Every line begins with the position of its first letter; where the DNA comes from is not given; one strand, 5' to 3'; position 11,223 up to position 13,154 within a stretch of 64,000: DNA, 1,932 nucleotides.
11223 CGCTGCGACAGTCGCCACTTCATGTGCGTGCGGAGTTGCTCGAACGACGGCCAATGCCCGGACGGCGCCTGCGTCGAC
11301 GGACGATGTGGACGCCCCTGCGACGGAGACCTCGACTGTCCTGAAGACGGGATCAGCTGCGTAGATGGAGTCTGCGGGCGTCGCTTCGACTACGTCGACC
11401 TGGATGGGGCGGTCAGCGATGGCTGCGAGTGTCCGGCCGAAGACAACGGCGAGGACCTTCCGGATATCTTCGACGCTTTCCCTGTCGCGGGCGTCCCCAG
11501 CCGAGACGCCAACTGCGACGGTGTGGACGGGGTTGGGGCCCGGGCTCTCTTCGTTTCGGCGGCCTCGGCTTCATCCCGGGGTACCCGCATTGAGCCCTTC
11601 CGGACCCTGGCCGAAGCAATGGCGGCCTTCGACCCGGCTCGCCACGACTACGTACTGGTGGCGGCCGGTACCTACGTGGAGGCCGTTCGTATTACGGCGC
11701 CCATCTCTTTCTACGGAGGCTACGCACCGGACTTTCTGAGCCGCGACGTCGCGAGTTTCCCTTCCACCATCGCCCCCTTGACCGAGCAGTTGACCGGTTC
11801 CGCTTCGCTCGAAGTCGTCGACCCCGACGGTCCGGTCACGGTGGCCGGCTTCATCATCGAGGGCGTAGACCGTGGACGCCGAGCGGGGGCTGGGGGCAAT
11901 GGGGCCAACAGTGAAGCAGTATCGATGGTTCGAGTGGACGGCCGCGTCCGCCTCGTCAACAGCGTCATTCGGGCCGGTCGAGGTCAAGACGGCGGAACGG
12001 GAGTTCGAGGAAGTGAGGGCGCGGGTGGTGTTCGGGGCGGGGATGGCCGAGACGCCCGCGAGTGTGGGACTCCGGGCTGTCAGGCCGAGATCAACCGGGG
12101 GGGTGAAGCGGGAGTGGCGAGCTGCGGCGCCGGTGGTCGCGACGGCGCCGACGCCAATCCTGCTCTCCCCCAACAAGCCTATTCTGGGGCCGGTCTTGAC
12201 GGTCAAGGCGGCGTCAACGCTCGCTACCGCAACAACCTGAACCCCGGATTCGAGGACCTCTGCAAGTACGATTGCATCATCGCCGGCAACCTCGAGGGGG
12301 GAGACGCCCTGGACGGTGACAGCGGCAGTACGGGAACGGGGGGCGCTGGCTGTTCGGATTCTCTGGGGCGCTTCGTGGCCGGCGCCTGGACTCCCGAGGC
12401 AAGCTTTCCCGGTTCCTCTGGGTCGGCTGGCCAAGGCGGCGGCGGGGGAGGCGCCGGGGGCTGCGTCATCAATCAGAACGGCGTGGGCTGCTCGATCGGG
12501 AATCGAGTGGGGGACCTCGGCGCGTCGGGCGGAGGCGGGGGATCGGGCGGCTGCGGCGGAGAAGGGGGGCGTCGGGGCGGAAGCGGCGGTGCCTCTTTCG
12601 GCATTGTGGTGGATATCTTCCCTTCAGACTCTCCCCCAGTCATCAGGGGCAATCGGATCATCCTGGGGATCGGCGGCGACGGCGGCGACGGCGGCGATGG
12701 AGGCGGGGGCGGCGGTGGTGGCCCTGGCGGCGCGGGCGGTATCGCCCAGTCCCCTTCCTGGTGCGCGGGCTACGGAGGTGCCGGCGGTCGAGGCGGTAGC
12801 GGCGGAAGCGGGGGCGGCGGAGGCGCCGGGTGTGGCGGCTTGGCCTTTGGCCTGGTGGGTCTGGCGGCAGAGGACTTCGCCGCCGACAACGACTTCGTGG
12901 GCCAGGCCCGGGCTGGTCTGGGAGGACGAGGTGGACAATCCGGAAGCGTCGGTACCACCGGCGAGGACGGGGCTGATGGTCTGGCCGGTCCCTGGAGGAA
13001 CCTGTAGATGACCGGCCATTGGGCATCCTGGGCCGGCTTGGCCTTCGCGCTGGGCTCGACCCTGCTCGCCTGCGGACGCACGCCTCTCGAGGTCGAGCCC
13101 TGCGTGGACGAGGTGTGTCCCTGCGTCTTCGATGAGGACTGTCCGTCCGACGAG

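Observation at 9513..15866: Head-to-tail pair of giant paralogous lipoproteins: MopE-like Cys repeats + beta-helix-like core + poly-Gly tail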

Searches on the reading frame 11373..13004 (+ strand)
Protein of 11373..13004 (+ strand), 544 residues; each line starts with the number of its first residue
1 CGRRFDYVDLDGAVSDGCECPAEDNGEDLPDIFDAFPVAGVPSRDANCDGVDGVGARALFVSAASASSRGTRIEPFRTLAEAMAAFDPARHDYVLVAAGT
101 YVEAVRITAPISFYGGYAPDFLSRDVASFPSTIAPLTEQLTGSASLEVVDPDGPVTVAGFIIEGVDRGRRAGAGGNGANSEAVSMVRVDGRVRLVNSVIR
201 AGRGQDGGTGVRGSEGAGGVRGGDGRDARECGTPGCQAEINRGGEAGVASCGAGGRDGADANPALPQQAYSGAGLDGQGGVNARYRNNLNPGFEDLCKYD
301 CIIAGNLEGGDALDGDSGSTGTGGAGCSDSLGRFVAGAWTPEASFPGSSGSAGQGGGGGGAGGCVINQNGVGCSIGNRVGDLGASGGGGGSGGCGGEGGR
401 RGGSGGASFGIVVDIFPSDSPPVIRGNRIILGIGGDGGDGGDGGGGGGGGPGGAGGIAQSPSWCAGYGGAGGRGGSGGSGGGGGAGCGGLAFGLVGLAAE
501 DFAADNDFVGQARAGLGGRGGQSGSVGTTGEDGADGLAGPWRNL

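Call 13: find_homologous_proteins(query=window:11373-13004:+, max_evalue=0.00001)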
Query window:11373-13004:+ (544 aa): 550 proteins with E <= 0.00001 among 8000 candidates; the best 120 are listed.
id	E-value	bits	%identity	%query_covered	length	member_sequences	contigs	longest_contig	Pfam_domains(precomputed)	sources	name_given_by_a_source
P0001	1.6e-121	425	51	93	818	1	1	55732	-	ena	-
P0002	5.2e-109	384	47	94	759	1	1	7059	PF11617.14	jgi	jgi:hypothetical protein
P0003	3.7e-107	378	47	83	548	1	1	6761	-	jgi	-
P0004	1.3e-103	366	43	70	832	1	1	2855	-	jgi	jgi:hypothetical protein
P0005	7.4e-96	340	43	86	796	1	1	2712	-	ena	-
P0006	1.2e-95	340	46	93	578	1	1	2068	-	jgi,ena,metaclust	metaclust:\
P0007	7.3e-95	337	45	93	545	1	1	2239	-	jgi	jgi:hypothetical protein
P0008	2.4e-94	335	44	89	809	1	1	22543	-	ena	-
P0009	2.3e-73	266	39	49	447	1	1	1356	-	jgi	jgi:hypothetical protein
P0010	4.2e-65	239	41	47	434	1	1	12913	-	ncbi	ncbi:MAG: hypothetical protein ACYC8T_10465, partial [Myxococcaceae bacterium]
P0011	7.9e-59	218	40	81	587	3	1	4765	-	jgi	jgi:hypothetical protein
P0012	8.1e-58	215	39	56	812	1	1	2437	PF11617.14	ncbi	ncbi:MAG: hypothetical protein D6806_05085, partial [Deltaproteobacteria bacterium]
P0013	3.8e-52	196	36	82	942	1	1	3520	PF11617.14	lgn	-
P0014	9.3e-52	195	-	-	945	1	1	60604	-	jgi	-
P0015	2.4e-51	193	-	-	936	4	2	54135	PF11617.14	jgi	jgi:hypothetical protein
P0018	2.1e-43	167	-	-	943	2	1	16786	PF11617.14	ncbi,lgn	ncbi:MAG: MopE-related protein [Myxococcota bacterium]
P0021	1.5e-40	158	-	-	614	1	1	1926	PF11617.14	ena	-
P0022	6.0e-39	152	-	-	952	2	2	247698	PF11617.14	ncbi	-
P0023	2.3e-38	150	-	-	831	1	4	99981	PF11617.14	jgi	jgi:hypothetical protein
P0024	5.0e-38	149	33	66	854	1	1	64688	-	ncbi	-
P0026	5.6e-37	146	-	-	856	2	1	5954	PF11617.14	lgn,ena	-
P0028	5.7e-36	143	32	73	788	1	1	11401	PF11617.14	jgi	jgi:hypothetical protein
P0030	2.4e-35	141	31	65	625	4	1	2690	PF11617.14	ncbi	-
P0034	1.3e-33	135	34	68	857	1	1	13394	PF11617.14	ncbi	-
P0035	1.6e-33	134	-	-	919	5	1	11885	PF11617.14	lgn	-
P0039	7.4e-33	132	-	-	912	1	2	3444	PF11617.14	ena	-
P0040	1.7e-32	131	-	-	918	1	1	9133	PF11617.14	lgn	-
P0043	8.8e-32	129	-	-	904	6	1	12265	PF11617.14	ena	-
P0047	3.3e-31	127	-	-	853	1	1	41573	PF11617.14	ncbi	-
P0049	1.5e-30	125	35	94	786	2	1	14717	PF11617.14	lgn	-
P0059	1.6e-28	118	-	-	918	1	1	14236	-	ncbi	-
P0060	2.0e-28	118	-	-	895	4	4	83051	PF11617.14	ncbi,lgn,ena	-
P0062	5.1e-27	113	-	-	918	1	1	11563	PF11617.14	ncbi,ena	-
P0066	1.3e-26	112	-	-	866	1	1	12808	PF11617.14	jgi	jgi:hypothetical protein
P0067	1.3e-26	112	-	-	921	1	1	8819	PF11617.14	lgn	-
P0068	5.2e-26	110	-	-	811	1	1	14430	PF11617.14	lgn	-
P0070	2.7e-25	107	30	35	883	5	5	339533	PF11617.14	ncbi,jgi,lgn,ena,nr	ncbi:MAG TPA: MopE-related protein [Myxococcota bacterium]|nr:MopE-related protein [Myxococcota bact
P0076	3.6e-24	104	-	-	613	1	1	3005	PF11617.14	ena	-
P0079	1.4e-23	102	-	-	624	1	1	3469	PF11617.14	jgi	jgi:hypothetical protein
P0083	5.2e-23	100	-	-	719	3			-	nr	nr:hypothetical protein [Candidatus Sigynarchaeum springense]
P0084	5.2e-23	100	26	62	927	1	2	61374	PF11617.14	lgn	-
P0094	2.0e-22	98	-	-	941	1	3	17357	PF11617.14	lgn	-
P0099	7.3e-22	96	-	-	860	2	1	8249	PF11617.14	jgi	jgi:hypothetical protein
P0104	1.5e-21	95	34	33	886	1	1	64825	PF11617.14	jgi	-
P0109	3.2e-21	94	32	78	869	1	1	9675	PF11617.14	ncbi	-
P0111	3.7e-21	94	33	65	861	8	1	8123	-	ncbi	-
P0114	9.6e-21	92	-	-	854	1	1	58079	-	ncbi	-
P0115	9.7e-21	92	-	-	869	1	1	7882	PF11617.14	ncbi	-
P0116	1.2e-20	92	-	-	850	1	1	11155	PF11617.14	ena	-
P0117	1.7e-20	91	-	-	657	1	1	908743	-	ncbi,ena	-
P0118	1.8e-20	91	51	9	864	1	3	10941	PF11617.14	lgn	-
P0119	1.9e-20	91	-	-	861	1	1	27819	PF11617.14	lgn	-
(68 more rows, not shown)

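Call 19: search_solved_structures(query=A1, max_evalue=1)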
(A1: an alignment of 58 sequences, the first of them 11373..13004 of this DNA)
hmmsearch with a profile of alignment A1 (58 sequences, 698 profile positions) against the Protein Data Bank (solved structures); distinct sequences matched with E-value up to 1: 21.
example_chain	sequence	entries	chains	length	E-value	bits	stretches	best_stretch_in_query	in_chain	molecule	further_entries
8ubg_A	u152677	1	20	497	0.0024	19.9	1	577-611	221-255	DpHF19,Green fluorescent protein (Fragment)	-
8oir_Aa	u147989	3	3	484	0.0054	18.8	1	567-601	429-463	Peptide chain release factor 1, mitochondrial | Peptide chain release factor 1, mitochondrial,mtRF1(AAQ)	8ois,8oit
5c1e_A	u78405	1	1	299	0.0075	18.3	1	222-332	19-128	Pectinesterase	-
5c1c_A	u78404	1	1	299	0.0093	18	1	222-332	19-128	Pectinesterase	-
3vst_A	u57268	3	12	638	0.019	17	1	205-251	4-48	Xylosidase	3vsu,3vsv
7zq8_A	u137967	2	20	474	0.02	16.9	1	581-600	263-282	VelcroVax tandem HBcAg with SUMO-Affimer inserted at MIR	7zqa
4pk1_A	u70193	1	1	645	0.12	14.4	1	622-673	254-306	Chimera protein of Outer membrane protein assembly factors BamA and BamB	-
8uqb_A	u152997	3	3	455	0.18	13.7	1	490-520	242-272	E3 ubiquitin-protein ligase RNF168,Ubiquitin-conjugating enzyme E2 D3,Histone H2B type 2-E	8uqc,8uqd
8ejd_c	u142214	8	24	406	0.2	13.6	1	614-631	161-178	Glycoprotein G2 | Glycoprotein G2, 2-dehydro-3-deoxyphosphogluconate aldolase/4-hydroxy-2-oxoglutarate aldol | Glycoprotein GP2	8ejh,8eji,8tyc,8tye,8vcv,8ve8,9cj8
9cj7_c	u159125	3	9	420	0.21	13.5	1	614-631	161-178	Glycoprotein G2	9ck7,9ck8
8ejf_a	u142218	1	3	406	0.22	13.5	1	615-631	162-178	Glycoprotein GP2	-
4zya_A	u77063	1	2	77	0.26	13.2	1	202-243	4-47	Asparagine--tRNA ligase, cytoplasmic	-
3p8c_D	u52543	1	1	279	0.28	13.1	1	529-549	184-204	Wiskott-Aldrich syndrome protein family member 1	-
9kcv_A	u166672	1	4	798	0.3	13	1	527-549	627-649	Protein CNGC15b,Calmodulin 2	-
7sgd_A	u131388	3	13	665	0.31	12.9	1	614-631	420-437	Josiah GPCysR4 I53-50A | Josiah GPCysR4-I53-50A - nanoparticle component | GPC-I53-50A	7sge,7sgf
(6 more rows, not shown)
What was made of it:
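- There are weak profile hits to pectinesterase 5c1e (E 0.0075) and xylosidase (call 19).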

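Call 20: find_encoding_contigs(protein=P0022, flank=10000, max_places=3)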
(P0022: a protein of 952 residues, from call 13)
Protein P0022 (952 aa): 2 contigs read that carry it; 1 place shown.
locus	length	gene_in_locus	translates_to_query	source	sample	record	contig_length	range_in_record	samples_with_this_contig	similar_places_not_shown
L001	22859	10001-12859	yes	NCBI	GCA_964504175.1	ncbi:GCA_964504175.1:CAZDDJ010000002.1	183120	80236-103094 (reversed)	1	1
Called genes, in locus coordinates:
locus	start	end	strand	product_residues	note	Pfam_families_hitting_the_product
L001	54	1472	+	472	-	PF00875:DNA_photolyase, PF03441:FAD_binding_7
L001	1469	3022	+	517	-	-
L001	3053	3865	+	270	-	PF00293:NUDIX (weak)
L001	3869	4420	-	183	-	-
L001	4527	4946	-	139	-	-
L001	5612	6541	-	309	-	PF00106:adh_short, PF08659:KR, PF13561:adh_short_C2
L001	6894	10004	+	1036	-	PF11617:Cu-binding_MopE (faint)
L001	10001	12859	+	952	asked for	PF11617:Cu-binding_MopE (faint)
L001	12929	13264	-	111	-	PF00893:Multi_Drug_Res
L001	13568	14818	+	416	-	PF00089:Trypsin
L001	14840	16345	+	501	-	PF00939:Na_sulph_symp, PF03600:CitMHS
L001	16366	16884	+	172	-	-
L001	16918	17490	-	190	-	-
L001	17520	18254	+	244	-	-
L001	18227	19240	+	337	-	-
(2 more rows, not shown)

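Call 21: find_encoding_contigs(protein=P0001, flank=10000, max_places=3)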
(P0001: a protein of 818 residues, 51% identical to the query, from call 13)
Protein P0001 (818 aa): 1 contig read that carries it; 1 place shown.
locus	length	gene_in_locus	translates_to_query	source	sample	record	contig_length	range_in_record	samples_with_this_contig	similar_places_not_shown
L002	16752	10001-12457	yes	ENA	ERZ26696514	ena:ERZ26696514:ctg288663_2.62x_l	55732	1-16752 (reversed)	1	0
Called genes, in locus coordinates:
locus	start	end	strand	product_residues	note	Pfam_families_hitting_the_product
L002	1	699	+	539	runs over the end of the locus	-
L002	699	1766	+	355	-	PF01740:STAS, PF13466:STAS_2, PF02405:MlaE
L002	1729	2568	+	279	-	PF00005:ABC_tran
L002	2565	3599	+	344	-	PF02470:MlaD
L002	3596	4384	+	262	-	PF03886:ABC_trans_aux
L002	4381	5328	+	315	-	PF00561:Abhydrolase_1, PF12146:Hydrolase_4, PF12697:Abhydrolase_6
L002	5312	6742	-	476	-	PF09471:Peptidase_M64 (faint)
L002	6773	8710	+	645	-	-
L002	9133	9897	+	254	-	PF11617:Cu-binding_MopE (weak)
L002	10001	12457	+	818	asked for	-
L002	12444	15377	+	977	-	PF11617:Cu-binding_MopE (faint)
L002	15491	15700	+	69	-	-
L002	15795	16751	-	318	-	?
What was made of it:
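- In L002 the upstream copy is split into 254 + 818 aa (call 21).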

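Call 22: predict_structure(alignment_id=A1)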
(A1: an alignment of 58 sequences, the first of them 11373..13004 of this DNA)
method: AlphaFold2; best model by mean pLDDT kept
length: 544 residues; sequences in the alignment: 58
mean_pLDDT: 93.0   pTM: 0.85
mean pLDDT of the five models: 93.0, 92.7, 92.3, 91.8, 91.4
residues with pLDDT >= 90: 446; 70-90: 74; 50-70: 21; < 50: 3
segments of 3 or more residues with pLDDT < 50: 2-4
pLDDT, mean of each block of 10 residues (from residue 1): 61 71 73 95 87 95 97 98 97 98 96 98 96 85 88 97 95 97 95 98 97 98 98 93 96 96 87 85 90 86 95 97 97 91 97 97 94 83 97 98 98 86 97 98 97 96 95 97 98 92 95 97 87 98 93
secondary structure, 60 per line:
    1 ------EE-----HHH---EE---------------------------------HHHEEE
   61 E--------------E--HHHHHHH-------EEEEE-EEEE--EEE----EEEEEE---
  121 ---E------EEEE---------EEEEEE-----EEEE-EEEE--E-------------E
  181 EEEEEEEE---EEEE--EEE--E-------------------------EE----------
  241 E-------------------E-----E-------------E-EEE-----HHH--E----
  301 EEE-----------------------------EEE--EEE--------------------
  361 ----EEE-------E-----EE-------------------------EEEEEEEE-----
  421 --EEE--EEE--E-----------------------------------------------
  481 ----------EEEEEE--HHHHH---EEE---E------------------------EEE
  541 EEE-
elements in order: E58-61 H79-85 E93-97 E99-102 E105-107 E112-117 E131-134 E144-149 E155-158 E160-163 E180-188 E192-195 E198-200 E283-285 E301-303 E333-335 E338-340 E365-367 E408-415 E423-425 E428-430 E491-496 H499-503 E507-509 E538-543
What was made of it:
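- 11535..11957 (+): Gene 1 canonical right-handed beta-helix segment (residues 675-815). It comprises an N-terminal cap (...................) and about 6 rungs, and includes the G-x-Y-x-E and GGY-x-x-DF-x-x-RD motifs. AF2 pLDDT 93, pTM 0.85 (call 22).
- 11958..13004 (+): Gene 1 triplet-glycine domain (residues 816-1164). Three units of [S-h-x-h-h-h ... N-x-h-x-x-G-x-GG-x-GG + (GXX/GGX)n] are stapled by conserved Cys. pLDDT is mostly 90-98, but DSSP labels it largely neither helix nor strand (call 22).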

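Call 25: find_related_loci(query=A1, collection=genome_contigs, flank=6000)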
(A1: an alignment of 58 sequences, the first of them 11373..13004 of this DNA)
Query A1 (544 aa) in genome_contigs; peptide patterns used: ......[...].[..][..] (x = any residue, [..] = any of these).
600 stretches matched a pattern, but none encodes a relative of the query by tblastn (E <= 1e-3).
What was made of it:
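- Tried and rejected: The first genome_contigs scan, using the whole-domain alignment, chose a poly-Gly pattern and returned nothing usable (call 25).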

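Call 41: find_encoding_contigs(protein=P0014, flank=10000, max_places=2)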
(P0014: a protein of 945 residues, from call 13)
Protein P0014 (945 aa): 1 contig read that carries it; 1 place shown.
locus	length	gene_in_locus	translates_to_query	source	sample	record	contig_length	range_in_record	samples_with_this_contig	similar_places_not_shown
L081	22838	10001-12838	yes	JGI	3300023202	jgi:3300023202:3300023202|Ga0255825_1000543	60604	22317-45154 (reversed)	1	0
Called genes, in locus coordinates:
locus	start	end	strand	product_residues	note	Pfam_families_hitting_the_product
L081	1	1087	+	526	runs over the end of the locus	PF00149:Metallophos (weak), PF02872:5_nucleotid_C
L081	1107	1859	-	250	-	PF00754:F5_F8_type_C, PF22633:F5_F8_type_C_2 (weak)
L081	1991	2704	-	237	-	PF00702:Hydrolase, PF13419:HAD_2 (weak)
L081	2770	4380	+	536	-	PF02985:HEAT (faint), PF00514:Arm (faint), PF13646:HEAT_2 (weak)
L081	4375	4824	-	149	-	PF00903:Glyoxalase (weak), PF13669:Glyoxalase_4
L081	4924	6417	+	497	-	PF00732:GMC_oxred_N, PF13450:NAD_binding_8 (faint), PF05199:GMC_oxred_C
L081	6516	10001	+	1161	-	PF11617:Cu-binding_MopE (faint)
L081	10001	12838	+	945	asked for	-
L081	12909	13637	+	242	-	PF00106:adh_short, PF08659:KR, PF13460:NAD_binding_10 (weak), PF13561:adh_short_C2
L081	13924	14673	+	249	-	-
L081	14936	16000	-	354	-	PF28316:Lsa36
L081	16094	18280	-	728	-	-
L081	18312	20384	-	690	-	PF21226:MalQ_N, PF02446:Glyco_hydro_77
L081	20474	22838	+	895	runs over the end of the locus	PF28598:PDH_E1_N (weak), PF00456:Transketolase_N (weak), PF17831:PDH_E1_M, PF22613:Transketolase_C_1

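Call 56: search_protein_families(library=phrogs, proteins=[window:11373-13004:+], max_evalue=0.01)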
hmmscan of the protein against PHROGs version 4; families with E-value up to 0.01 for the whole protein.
window:11373-13004:+ (544 aa): 0 families
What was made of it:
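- Closest known: Phage S16 / T4-like gp38 adhesin PGII sandwich. Different: No phage family is hit in PHROGs (call 56).
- Tried and rejected: PHROGs gave no hit (call 56).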

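Call 59: list_cluster_members(proteins=[P0022, P0024, P0034, P0047, P0059, P0117, P0070, P0083, P0111, P0114])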
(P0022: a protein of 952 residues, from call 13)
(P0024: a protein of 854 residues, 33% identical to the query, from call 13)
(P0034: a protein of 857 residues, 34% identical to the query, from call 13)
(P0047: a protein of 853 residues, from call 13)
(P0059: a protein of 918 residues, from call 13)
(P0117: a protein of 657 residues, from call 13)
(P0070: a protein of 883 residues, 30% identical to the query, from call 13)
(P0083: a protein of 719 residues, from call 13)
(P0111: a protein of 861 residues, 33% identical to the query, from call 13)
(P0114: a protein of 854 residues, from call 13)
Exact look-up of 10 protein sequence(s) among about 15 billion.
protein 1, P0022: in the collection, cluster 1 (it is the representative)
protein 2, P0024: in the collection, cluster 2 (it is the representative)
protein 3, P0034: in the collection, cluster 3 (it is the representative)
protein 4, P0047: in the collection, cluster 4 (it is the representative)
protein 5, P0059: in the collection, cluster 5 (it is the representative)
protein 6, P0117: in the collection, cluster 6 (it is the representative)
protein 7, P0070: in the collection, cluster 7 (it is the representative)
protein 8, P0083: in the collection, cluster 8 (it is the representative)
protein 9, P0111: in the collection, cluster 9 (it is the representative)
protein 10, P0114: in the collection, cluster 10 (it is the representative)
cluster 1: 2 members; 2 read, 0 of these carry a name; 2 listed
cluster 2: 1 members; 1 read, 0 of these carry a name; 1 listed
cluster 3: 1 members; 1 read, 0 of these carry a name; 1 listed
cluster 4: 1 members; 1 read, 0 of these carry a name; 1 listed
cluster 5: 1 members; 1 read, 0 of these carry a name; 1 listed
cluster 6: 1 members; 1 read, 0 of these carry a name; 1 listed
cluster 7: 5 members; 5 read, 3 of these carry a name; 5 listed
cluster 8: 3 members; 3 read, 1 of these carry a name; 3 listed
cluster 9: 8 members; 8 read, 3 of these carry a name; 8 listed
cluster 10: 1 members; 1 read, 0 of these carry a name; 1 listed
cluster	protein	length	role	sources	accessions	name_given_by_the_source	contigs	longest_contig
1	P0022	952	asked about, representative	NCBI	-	-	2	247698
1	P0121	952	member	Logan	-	-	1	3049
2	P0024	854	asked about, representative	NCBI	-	-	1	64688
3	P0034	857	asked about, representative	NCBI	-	-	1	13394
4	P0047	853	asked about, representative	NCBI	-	-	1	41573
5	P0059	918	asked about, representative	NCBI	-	-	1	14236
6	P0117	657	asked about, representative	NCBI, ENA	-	-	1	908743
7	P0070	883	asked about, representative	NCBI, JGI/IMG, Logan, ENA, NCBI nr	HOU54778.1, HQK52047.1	MAG TPA: MopE-related protein [Myxococcota bacterium] | MopE-related protein [Myxococcota bacterium]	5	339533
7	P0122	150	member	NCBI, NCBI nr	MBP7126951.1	PE family protein [Myxococcota bacterium]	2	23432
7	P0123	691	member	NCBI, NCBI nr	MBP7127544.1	hypothetical protein KBD49_14375, partial [Myxococcota bacterium] | hypothetical protein [Myxococcota bacterium]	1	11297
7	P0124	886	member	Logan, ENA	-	-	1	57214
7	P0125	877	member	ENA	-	-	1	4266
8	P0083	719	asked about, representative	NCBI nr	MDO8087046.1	hypothetical protein [Candidatus Sigynarchaeum springense]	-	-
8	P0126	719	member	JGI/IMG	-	-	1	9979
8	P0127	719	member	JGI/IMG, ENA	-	-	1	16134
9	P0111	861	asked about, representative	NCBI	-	-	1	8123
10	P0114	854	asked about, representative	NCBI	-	-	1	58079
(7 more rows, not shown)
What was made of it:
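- On PE_PGRS family: The 'PE family protein' label on fragment P0122 is an annotation artefact (call 59).
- Closest known: PGRS domains of mycobacterial PE_PGRS proteins. Same: NCBI even labels one family fragment 'PE family protein' (call 59).
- NCBI names relatives 'MopE-related protein' (calls 13, 59).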

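Call 70: search_protein_representatives(alignment_id=A1)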
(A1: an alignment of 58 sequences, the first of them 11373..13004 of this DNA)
Query: 58 sequences, 698 profile positions. Proteins with E-value up to 0.001 (for the whole library): 22690; up to 1e-10: 10569; up to 1e-30: 3856. The best 150 are listed.
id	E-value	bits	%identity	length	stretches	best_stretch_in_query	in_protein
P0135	0.0e+00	1743.4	-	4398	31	18-696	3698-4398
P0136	0.0e+00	1271.5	-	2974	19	18-695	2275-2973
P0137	0.0e+00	1152.2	-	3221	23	31-386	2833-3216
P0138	0.0e+00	1101.6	-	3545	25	53-696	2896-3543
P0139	0.0e+00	1064.5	-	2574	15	25-696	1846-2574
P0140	0.0e+00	1058.4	-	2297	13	24-695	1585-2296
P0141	8.3e-276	933.7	-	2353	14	29-695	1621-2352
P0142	3.3e-271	918.5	-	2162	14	15-695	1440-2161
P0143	1.6e-262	889.8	-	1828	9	27-695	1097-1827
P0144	3.8e-261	885.3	-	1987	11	13-696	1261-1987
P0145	3.4e-254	862.3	-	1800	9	25-695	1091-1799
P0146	5.8e-253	858.2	-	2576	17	67-695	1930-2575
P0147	5.9e-248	841.7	-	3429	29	27-695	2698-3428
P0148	1.2e-239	814.2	-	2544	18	51-695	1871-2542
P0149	5.9e-236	802.0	-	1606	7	22-694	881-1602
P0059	3.3e-182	624.4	-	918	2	25-695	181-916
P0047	6.5e-170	583.7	-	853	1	24-692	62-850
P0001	2.6e-151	522.2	-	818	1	25-696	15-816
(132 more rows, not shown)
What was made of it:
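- The domain is C-terminal, i.e. distal to the lipid anchor, in nearly all of the 150 proteins listed (call 70).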
